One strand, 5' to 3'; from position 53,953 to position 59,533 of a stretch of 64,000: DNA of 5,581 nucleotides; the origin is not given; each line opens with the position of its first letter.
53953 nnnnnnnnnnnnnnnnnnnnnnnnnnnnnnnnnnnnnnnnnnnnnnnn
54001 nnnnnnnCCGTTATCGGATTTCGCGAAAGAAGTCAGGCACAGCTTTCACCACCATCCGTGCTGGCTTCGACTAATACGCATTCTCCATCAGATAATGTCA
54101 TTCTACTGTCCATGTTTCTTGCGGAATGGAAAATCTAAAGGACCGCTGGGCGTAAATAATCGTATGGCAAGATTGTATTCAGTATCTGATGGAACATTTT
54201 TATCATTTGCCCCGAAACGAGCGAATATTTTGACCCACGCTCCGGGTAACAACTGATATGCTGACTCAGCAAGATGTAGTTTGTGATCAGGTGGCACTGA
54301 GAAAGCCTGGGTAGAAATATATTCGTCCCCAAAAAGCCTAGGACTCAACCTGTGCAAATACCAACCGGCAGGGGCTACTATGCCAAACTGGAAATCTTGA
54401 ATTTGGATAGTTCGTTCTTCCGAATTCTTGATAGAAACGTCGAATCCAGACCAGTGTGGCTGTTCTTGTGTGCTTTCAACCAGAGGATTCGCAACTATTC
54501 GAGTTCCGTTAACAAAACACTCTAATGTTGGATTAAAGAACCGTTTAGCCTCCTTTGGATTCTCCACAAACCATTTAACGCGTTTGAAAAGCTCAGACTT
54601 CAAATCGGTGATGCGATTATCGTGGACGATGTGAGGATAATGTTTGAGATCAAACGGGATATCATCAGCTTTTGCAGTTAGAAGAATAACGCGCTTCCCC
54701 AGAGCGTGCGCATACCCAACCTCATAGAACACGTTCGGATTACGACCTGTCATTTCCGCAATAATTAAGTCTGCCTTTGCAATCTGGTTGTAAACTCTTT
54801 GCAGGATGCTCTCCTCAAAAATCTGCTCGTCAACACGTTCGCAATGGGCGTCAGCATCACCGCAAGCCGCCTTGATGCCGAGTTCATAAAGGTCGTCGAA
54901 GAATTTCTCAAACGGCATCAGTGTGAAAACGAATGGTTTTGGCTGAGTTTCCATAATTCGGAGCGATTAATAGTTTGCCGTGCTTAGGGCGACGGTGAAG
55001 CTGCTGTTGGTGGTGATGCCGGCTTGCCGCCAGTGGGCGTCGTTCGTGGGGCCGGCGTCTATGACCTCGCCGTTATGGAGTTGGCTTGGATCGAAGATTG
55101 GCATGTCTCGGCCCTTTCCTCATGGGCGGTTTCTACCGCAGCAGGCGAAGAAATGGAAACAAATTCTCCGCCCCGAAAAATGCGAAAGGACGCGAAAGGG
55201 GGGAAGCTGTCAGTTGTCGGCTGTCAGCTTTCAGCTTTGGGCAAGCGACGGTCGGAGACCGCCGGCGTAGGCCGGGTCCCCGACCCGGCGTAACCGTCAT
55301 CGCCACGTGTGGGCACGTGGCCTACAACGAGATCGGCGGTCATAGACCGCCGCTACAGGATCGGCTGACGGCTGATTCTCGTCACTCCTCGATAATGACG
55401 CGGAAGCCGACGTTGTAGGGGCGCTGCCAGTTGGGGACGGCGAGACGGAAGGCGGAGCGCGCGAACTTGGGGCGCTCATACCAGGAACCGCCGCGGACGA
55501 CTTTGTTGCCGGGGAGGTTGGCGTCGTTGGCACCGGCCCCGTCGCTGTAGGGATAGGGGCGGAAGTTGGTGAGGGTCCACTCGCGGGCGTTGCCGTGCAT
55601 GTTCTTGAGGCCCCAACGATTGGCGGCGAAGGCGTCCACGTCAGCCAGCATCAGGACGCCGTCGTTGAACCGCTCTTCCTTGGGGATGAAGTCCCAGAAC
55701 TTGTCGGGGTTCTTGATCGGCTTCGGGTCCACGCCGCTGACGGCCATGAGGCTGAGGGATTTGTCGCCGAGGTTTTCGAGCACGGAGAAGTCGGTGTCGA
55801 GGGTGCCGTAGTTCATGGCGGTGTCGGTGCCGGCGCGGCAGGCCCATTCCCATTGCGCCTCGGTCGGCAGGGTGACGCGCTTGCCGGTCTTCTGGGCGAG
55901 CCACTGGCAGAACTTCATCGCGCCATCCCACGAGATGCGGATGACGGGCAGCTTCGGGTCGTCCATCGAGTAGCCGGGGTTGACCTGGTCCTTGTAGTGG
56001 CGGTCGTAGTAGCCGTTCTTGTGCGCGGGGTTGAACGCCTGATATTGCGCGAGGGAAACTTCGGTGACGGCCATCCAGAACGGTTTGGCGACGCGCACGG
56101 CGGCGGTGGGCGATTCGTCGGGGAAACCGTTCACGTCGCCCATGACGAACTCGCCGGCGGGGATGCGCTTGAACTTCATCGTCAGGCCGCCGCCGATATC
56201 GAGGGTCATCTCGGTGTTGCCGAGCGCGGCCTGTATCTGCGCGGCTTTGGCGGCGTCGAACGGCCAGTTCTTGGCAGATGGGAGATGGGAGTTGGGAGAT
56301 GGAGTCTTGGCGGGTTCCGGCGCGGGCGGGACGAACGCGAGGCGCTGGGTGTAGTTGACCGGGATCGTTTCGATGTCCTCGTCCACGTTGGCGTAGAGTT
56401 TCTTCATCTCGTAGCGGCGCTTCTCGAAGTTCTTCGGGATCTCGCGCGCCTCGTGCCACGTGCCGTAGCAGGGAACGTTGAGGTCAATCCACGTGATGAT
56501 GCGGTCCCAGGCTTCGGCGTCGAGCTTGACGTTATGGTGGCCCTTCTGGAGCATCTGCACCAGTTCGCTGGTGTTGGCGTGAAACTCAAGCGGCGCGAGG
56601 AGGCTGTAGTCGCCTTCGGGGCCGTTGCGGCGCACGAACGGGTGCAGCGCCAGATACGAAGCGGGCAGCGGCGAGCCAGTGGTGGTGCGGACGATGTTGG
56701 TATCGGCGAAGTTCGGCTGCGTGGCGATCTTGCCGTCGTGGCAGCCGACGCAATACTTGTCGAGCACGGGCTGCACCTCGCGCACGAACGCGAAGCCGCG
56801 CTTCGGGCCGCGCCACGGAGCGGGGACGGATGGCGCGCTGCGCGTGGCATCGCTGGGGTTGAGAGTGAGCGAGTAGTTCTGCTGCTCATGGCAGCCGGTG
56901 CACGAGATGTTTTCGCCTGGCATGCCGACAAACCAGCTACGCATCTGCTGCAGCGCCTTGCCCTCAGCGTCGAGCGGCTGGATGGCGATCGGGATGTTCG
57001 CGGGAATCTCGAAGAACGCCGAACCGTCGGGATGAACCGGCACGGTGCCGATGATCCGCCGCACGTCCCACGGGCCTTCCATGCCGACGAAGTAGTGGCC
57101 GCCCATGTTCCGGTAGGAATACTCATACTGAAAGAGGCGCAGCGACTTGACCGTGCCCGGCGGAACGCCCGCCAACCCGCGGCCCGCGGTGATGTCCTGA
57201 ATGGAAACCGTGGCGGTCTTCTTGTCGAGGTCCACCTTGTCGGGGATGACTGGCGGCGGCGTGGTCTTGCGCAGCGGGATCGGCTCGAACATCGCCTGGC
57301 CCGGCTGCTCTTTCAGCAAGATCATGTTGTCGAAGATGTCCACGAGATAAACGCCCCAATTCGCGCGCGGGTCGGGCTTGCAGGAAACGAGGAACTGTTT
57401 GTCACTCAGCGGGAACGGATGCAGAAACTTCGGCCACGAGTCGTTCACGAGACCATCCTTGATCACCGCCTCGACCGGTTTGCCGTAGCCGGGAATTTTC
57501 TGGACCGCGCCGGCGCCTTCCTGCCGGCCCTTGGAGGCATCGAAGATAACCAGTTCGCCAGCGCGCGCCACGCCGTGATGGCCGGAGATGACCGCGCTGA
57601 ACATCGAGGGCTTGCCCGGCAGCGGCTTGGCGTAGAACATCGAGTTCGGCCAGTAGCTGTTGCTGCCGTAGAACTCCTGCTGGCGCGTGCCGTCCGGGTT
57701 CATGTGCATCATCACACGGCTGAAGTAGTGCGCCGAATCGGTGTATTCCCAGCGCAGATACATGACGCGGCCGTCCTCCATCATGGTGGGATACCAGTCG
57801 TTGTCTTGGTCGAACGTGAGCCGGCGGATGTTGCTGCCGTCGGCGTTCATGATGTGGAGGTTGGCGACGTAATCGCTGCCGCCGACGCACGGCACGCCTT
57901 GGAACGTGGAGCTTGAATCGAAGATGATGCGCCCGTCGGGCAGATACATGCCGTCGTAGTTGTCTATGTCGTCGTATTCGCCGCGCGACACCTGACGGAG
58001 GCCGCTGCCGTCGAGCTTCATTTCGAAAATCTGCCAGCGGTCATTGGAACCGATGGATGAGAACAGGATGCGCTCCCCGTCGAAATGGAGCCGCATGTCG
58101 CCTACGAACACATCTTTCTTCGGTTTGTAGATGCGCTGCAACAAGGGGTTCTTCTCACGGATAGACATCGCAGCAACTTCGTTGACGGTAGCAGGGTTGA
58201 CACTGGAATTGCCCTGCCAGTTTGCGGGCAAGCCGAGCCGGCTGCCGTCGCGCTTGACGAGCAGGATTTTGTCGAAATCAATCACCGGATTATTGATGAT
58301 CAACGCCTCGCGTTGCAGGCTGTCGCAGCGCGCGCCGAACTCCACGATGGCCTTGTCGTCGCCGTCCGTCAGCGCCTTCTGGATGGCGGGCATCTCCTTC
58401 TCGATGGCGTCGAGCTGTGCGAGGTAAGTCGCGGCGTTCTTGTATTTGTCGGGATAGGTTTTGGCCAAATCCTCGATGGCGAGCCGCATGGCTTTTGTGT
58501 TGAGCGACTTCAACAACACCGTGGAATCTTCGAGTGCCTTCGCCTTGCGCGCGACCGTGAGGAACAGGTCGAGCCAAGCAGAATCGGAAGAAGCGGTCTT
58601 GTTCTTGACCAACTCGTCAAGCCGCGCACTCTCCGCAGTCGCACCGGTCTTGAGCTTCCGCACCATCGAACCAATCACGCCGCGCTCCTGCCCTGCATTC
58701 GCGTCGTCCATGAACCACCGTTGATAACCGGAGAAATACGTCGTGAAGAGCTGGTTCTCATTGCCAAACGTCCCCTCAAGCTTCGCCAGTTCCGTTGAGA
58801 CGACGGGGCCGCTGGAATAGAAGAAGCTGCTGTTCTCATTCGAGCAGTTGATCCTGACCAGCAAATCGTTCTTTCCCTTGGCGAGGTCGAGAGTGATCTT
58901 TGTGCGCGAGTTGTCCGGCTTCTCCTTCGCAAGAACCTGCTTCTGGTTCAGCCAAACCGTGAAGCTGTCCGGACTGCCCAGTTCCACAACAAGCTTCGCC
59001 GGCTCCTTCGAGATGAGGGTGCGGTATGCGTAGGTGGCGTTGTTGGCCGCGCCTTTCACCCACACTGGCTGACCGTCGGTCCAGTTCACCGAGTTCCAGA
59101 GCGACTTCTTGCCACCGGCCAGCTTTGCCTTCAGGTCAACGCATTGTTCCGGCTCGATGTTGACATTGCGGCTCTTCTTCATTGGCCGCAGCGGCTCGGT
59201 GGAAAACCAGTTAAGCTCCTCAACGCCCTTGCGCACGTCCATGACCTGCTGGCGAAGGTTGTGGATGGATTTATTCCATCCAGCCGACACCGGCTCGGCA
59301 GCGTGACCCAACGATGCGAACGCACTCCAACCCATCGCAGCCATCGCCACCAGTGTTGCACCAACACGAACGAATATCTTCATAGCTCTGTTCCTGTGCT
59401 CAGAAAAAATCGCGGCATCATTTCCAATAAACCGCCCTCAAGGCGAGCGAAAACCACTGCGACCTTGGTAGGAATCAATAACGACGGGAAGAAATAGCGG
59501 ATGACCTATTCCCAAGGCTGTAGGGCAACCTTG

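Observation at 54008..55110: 45%-GC single-gene islet encoding an NDT-like (TIR/flavodoxin-fold) protein: candidate undescribed standalone defence effector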

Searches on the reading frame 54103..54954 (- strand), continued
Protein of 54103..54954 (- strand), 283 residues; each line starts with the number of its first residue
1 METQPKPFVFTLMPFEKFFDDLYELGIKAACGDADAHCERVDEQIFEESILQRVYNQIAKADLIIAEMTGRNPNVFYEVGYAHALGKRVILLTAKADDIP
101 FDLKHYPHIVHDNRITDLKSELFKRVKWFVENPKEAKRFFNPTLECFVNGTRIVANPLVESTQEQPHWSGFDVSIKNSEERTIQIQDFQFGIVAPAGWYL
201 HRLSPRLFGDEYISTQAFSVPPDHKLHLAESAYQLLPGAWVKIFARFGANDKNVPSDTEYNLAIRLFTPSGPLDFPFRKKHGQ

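Call 90: fold_search(model_id=the predicted structure, library=viral)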
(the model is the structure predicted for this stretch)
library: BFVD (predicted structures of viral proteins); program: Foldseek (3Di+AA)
matches with E <= 10: 1460; with E <= 0.001: 30
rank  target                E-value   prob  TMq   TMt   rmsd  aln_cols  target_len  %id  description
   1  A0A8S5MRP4            9.1e-08  1.00  0.38  0.36   2.8       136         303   28  CMP/hydroxymethyl CMP hydrolase [Siphoviridae sp. ctD6g5]
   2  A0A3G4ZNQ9            5.0e-07  1.00  0.36  0.42   5.2       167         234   22  CD-NTase-associated protein 12/Pycsar effector protein TIR domain-containing protein [Terrestrivirus sp.]
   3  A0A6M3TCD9            1.2e-06  1.00  0.37  0.36  16.3       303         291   10  (no name in the UniProt tables at hand)
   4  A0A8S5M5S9            5.1e-06  1.00  0.35  0.62   3.5       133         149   20  Nucleoside 2-deoxyribosyltransferase [Podoviridae sp. ctaNW81]
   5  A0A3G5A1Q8            3.3e-05  1.00  0.32  0.56  10.4       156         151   17  Nucleoside 2-deoxyribosyltransferase [Harvfovirus sp.]
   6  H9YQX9                7.4e-05  0.85  0.15  0.22  11.2       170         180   10  (no name in the UniProt tables at hand)
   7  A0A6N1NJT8            8.3e-05  1.00  0.28  0.21   3.7       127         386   13  Uncharacterized protein [Tupanvirus deep ocean]
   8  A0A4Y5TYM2            8.8e-05  0.95  0.26  0.26  15.4       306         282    9  (no name in the UniProt tables at hand)
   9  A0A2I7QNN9            1.1e-04  1.00  0.34  0.50   6.7       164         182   16  (no name in the UniProt tables at hand)
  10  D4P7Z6                1.4e-04  0.75  0.22  0.17  18.0       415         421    9  Gp21 [Rhodococcus phage ReqiPine5]
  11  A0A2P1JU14            1.6e-04  0.99  0.22  0.37   7.9       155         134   15  Uncharacterized protein [Anoxybacillus phage A403]
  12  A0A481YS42            1.9e-04  0.96  0.21  0.32   8.4       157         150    8  Uncharacterized protein [Marseillevirus LCMAC101]
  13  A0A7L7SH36            2.1e-04  1.00  0.34  0.62   4.5       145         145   15  Deoxyuridine triphosphatase [Gordonia phage Archimedes]
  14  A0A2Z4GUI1            2.1e-04  1.00  0.26  0.38  14.0       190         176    9  (no name in the UniProt tables at hand)
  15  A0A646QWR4            2.2e-04  1.00  0.32  0.56   4.4       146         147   17  (no name in the UniProt tables at hand)
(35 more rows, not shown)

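Call 97: get_annotated_region(hit=H43, flank=3500)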
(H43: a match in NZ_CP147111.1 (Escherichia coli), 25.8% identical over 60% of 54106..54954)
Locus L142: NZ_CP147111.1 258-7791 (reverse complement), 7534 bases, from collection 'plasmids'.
description: Escherichia coli strain KMi029 plasmid pKMi029_2, complete sequence
organism: Escherichia coli (NCBI taxid 562)
taxonomy: Bacteria; Pseudomonadota; Gammaproteobacteria; Enterobacterales; Enterobacteriaceae; Escherichia; Escherichia coli
host: -; source: environmental,river water; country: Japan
typing (MOB-suite, as given by PLSDB): conjugative; replicon IncP; relaxase MOBP; mating-pair formation MPF_T
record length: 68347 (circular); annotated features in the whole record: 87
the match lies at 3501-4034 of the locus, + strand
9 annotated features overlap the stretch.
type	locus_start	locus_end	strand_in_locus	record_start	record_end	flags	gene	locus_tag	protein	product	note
CDS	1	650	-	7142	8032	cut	-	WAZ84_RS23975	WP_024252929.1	hypothetical protein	-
CDS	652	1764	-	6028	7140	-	-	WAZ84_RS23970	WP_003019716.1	toxic anion resistance protein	-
CDS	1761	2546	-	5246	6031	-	-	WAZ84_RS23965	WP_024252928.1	toxic anion resistance protein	-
CDS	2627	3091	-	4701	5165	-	-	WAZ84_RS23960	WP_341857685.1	hypothetical protein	-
CDS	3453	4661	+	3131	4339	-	-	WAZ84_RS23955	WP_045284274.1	TRAFs-binding domain-containing protein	-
CDS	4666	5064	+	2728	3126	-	-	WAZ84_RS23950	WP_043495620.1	TIR domain-containing protein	-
CDS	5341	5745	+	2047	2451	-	-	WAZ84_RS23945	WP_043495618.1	TIR domain-containing protein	-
CDS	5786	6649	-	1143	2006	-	-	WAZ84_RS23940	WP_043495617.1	DUF4231 domain-containing protein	-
CDS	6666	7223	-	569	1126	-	-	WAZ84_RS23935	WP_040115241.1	recombinase family protein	GO:0006310 - DNA recombination [Evidence IEA]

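Call 98: get_annotated_region(hit=H24, flank=3500)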
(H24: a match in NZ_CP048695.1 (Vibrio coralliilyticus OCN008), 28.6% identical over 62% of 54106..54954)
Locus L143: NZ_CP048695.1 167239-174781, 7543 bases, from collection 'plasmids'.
description: Vibrio coralliilyticus OCN008 plasmid unnamed1, complete sequence
organism: Vibrio coralliilyticus OCN008 (NCBI taxid 1384040)
taxonomy: Bacteria; Pseudomonadota; Gammaproteobacteria; Vibrionales; Vibrionaceae; Vibrio; Vibrio coralliilyticus; Vibrio coralliilyticus OCN008
host: -; source: coral; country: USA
typing (MOB-suite, as given by PLSDB): non-mobilizable; replicon rep_cluster_564
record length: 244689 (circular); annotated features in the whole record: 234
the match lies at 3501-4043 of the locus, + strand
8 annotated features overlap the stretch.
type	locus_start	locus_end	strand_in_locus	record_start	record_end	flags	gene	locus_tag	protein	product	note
CDS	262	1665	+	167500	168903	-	-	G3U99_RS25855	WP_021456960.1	hypothetical protein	-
CDS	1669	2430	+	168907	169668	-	-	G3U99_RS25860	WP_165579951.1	hypothetical protein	-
CDS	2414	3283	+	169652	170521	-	-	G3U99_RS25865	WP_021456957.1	toll/interleukin-1 receptor domain-containing protein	GO:0007165 - signal transduction [Evidence IEA]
CDS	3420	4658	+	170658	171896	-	-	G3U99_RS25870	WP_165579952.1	TRAFs-binding domain-containing protein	-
CDS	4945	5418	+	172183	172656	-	-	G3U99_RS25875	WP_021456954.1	DUF1203 domain-containing protein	-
CDS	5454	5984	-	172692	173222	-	-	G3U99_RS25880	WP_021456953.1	cysteine hydrolase family protein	-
CDS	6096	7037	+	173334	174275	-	-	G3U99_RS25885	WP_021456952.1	helix-turn-helix domain-containing protein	GO:0006355 - regulation of DNA-templated transcription [Evidence IEA]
CDS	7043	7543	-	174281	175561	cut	-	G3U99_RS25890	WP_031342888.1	membrane protein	-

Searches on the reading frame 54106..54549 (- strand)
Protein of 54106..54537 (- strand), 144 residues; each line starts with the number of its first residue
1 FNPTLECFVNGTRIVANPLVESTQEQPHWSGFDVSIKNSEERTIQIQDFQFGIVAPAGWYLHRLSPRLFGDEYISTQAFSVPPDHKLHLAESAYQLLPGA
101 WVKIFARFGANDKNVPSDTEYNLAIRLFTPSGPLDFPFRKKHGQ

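Call 37: predict_structure(alignment_id=A2)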
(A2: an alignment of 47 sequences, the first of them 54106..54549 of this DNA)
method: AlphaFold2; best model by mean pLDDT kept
length: 148 residues; sequences in the alignment: 47
mean_pLDDT: 91.7   pTM: 0.87
mean pLDDT of the five models: 91.7, 91.3, 91.2, 91.2, 90.3
residues with pLDDT >= 90: 115; 70-90: 26; 50-70: 4; < 50: 3
segments of 3 or more residues with pLDDT < 50: 1-3
pLDDT, mean of each block of 10 residues (from residue 1): 70 97 85 92 90 98 96 93 96 98 97 89 94 96 86
secondary structure, 60 per line:
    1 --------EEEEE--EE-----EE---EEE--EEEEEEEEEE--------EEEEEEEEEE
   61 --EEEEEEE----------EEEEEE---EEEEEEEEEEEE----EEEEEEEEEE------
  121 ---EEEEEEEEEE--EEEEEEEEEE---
elements in order: E9-13 E28-30 E33-42 E51-60 E63-69 E80-85 E89-100 E105-114 E124-133 E136-145

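Call 89: find_homologous_proteins(query=window:54106-54537:-, max_evalue=0.001)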
Query window:54106-54537:- (144 aa): 1 proteins with E <= 0.001 among 15 candidates.
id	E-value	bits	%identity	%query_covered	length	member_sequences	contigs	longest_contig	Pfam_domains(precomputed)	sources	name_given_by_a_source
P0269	8.8e-16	76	46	64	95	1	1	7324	-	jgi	jgi:hypothetical protein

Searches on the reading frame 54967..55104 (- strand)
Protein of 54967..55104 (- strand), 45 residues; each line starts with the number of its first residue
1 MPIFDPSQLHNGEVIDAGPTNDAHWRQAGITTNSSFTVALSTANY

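Call 3: search_protein_families(library=pfam, proteins=[window:54967-55104:-], max_evalue=1)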
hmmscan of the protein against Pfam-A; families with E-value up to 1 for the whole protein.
window:54967-55104:- (45 aa): 0 families

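Call 4: search_protein_families(library=padloc, proteins=[window:54967-55104:-], max_evalue=1)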
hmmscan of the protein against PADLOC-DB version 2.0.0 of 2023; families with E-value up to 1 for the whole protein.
window:54967-55104:- (45 aa): 0 families

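Call 5: search_protein_families(library=ncbifam, proteins=[window:54967-55104:-], max_evalue=1)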
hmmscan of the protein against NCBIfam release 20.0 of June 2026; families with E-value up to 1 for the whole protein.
window:54967-55104:- (45 aa): 0 families

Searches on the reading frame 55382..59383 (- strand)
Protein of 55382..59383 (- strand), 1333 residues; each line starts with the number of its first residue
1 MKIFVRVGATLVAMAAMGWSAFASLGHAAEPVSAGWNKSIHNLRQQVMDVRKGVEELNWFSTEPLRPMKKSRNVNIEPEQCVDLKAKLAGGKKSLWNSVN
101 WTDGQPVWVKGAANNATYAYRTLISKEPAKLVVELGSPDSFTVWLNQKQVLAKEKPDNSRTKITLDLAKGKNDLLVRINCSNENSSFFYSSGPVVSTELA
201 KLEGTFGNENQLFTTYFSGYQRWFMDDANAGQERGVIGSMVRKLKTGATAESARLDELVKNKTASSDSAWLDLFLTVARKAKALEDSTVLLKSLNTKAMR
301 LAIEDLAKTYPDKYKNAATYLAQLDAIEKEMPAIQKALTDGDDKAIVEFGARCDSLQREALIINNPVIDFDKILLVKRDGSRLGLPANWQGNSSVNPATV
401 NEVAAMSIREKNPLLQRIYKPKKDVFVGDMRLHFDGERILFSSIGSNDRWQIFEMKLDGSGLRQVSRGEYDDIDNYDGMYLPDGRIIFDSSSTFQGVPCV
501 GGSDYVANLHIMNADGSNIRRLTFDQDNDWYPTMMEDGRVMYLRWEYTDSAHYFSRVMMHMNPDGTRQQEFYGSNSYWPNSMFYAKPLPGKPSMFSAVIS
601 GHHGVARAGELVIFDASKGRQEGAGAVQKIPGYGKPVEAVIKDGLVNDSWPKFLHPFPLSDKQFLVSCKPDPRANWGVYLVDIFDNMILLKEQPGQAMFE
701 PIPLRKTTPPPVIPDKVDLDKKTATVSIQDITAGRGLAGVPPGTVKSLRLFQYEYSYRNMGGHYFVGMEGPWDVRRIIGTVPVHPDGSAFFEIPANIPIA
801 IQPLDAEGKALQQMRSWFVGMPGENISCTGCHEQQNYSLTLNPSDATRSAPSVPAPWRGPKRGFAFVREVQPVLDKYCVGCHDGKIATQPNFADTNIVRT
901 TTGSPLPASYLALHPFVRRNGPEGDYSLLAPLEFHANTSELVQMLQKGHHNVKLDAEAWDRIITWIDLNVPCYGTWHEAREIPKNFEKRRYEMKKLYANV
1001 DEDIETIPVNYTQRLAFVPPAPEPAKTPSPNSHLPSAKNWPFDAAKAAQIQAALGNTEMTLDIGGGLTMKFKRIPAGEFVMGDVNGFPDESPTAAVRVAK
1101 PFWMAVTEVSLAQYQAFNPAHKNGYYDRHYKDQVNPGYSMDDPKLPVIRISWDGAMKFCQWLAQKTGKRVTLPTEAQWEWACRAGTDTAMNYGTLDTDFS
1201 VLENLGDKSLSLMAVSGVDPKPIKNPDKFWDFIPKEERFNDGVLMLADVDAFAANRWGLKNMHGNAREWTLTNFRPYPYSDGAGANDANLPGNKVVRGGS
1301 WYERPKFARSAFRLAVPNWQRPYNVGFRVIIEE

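Call 3: search_protein_families(library=pfam, proteins=[window:55382-59383:-], max_evalue=1)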
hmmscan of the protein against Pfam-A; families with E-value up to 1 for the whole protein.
window:55382-59383:- (1333 aa): 5 families
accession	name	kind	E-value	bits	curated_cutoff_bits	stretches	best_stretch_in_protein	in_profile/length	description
PF03781.23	FGE-sulfatase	-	1.2e-39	137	23.3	1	1073-1330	7-254/255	Sulfatase-modifying factor enzyme 1-like domain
PF18582.6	HZS_alpha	-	4.2e-32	111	26.6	1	743-833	1-98/98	Hydrazine synthase alpha subunit middle domain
PF13442.11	Cytochrome_CBB3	-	0.001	19.8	27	0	868-893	4-28/68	Cytochrome C oxidase, cbb3-type, subunit III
PF14522.11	Cytochrome_C7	-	0.22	11.8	24.8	0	825-888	13-54/67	Cytochrome c7 and related cytochrome c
PF09699.15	Paired_CXXCH_1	-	0.46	10.7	20.6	0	872-885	3-16/41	Doubled CXXCH motif (Paired_CXXCH_1)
